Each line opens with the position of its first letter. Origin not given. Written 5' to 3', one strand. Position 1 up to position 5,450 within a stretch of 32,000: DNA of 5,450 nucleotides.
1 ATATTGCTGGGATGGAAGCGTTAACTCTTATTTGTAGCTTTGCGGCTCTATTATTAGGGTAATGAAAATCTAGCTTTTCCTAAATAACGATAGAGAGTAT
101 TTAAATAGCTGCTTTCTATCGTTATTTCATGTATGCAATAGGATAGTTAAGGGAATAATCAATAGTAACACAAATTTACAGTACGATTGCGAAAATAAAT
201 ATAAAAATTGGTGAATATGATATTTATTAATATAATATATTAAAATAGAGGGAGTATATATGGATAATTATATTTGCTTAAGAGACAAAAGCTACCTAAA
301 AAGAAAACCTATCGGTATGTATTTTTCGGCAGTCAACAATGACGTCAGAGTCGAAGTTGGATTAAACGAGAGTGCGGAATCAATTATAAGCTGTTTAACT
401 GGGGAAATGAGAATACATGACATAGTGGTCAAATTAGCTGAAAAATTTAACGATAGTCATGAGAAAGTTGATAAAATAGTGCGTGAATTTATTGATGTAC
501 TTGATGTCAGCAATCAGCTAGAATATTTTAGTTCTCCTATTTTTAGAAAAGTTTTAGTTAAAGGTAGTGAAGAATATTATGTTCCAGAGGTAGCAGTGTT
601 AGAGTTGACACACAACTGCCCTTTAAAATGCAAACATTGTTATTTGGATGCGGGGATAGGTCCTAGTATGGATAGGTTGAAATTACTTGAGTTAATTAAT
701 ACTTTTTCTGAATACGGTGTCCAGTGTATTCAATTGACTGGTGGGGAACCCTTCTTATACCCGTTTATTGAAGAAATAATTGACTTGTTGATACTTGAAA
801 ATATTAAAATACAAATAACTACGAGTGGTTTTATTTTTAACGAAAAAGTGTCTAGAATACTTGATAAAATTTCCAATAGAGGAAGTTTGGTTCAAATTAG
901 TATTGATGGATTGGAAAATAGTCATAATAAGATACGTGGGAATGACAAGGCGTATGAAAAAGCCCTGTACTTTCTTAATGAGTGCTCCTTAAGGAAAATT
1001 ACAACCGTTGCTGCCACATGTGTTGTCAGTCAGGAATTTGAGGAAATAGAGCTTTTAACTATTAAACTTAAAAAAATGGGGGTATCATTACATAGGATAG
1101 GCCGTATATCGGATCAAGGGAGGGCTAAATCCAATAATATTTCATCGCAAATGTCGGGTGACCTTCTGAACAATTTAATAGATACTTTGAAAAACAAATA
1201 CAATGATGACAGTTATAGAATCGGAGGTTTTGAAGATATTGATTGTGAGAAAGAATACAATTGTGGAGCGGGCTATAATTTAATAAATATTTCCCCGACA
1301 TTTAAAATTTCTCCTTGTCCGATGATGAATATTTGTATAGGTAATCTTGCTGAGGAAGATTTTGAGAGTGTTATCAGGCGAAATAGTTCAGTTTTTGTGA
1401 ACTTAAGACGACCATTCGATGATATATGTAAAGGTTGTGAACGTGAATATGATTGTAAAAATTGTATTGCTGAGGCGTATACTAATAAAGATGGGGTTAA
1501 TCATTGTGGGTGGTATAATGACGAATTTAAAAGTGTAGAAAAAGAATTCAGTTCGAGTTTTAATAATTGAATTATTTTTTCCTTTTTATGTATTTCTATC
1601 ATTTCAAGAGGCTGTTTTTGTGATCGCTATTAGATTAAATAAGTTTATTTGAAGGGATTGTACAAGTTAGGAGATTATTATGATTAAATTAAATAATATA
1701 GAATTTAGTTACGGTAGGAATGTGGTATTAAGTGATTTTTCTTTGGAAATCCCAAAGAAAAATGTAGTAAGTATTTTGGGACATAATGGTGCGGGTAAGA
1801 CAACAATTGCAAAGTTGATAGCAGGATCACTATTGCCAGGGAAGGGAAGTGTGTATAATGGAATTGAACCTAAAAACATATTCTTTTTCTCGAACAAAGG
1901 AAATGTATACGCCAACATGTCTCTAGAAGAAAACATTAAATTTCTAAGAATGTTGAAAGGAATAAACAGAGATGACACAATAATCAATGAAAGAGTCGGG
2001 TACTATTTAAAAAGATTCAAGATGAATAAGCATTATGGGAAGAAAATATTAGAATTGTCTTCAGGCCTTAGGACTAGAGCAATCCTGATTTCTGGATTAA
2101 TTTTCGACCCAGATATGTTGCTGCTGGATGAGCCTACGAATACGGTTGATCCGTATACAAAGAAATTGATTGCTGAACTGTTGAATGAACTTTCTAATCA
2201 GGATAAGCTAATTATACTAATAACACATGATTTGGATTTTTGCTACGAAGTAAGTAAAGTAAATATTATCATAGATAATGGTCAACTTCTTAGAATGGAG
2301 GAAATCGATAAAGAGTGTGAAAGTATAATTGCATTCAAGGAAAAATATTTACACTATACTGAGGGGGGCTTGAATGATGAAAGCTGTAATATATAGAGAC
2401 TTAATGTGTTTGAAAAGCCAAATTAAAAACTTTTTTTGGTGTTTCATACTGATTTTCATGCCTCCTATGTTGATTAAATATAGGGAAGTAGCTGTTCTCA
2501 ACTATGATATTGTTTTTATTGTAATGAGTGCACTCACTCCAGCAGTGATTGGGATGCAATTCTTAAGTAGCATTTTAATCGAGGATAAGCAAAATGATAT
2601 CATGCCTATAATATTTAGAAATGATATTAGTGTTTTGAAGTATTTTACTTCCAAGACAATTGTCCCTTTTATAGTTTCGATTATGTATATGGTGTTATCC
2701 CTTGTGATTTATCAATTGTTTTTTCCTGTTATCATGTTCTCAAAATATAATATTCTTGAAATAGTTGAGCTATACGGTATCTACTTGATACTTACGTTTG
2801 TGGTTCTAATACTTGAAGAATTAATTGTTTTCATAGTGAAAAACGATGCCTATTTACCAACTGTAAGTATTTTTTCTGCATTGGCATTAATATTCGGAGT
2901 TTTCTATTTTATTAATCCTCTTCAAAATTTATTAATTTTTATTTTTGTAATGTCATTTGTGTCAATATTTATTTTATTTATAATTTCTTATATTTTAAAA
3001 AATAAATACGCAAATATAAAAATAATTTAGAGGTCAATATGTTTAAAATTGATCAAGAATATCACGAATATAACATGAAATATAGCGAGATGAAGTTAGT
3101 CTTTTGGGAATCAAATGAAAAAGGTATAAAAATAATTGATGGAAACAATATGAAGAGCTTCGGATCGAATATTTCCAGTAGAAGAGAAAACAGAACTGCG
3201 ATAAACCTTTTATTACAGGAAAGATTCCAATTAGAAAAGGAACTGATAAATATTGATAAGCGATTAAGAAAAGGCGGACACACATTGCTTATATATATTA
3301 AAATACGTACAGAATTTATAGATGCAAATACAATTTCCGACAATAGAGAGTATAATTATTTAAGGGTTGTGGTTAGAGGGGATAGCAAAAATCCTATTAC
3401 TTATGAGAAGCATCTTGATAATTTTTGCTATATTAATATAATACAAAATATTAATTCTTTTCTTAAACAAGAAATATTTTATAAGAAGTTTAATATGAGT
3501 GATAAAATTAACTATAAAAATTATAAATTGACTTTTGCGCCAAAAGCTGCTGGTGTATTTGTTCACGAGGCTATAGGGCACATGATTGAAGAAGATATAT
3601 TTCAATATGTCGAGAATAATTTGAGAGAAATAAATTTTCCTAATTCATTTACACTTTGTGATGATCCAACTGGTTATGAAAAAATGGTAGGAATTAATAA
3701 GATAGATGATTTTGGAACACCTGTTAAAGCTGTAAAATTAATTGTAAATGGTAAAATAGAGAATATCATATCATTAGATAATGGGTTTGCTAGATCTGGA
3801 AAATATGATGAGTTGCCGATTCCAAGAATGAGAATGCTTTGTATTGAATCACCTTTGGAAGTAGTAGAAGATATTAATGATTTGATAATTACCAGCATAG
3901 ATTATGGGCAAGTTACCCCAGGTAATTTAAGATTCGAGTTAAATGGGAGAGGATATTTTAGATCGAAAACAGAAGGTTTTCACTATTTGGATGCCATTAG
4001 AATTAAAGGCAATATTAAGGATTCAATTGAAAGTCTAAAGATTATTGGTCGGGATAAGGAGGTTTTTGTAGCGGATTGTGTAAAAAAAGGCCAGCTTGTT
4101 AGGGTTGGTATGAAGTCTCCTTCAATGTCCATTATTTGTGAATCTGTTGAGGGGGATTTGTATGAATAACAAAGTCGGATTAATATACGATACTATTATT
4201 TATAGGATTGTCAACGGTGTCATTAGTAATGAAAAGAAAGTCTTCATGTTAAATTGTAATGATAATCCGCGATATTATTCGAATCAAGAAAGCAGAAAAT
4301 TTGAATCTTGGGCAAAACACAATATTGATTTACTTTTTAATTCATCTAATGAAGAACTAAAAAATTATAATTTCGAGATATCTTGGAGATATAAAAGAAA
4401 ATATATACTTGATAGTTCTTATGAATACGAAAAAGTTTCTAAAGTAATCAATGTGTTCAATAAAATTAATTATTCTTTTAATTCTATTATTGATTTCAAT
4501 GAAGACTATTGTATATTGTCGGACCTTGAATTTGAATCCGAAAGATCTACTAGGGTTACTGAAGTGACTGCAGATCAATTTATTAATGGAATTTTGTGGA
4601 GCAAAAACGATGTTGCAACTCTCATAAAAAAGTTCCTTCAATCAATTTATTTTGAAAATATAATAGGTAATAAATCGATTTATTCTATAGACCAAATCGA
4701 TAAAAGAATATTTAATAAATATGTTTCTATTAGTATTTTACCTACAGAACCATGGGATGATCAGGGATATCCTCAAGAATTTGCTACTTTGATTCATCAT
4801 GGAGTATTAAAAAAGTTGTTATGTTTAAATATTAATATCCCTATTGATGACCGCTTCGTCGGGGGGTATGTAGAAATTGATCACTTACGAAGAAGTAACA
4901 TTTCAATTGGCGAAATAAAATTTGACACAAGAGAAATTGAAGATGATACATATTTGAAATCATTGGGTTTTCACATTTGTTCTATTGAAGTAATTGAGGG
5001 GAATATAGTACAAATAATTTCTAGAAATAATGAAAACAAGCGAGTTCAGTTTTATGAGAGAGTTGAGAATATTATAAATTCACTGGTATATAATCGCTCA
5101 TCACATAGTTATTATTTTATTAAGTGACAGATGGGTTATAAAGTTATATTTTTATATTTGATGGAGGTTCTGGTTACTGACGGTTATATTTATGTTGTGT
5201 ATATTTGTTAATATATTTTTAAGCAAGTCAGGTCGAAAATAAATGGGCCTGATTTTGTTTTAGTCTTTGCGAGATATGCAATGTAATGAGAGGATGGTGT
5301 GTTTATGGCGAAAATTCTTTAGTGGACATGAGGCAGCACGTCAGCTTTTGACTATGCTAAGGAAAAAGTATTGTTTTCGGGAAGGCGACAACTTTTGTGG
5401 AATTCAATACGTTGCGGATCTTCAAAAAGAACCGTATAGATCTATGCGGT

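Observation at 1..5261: Orphan RiPP-like operon: RRE-radical SAM-SPASM enzyme with an ABC transporter and a TldD/TldE-like protease pair, and no visible precursor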

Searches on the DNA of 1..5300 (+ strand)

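Call 68: search_dna_similar(query=window:1-5300:+, collection=plasmids, mode=distant, max_rows=8)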
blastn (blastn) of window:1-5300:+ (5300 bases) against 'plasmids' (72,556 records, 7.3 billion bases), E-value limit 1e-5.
Records with a match: 1; places in all: 1; records where one place covers at least 80% of the query: 0.
Best place of each record, by identity: 60-80% 1.
By first word of the organism name: Bacillus 1.
By predicted mobility (MOB-suite, as given by PLSDB): non-mobilizable 1.
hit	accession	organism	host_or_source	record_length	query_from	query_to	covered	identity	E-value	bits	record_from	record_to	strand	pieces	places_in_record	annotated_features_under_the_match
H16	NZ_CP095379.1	Bacillus cereus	cell cuture,Pond silt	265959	558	3955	19%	66.6%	2e-37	248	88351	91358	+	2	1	metallopeptidase TldD-related protein (x2) | PqqD family peptide modification chaperone | hypothetical protein (x3)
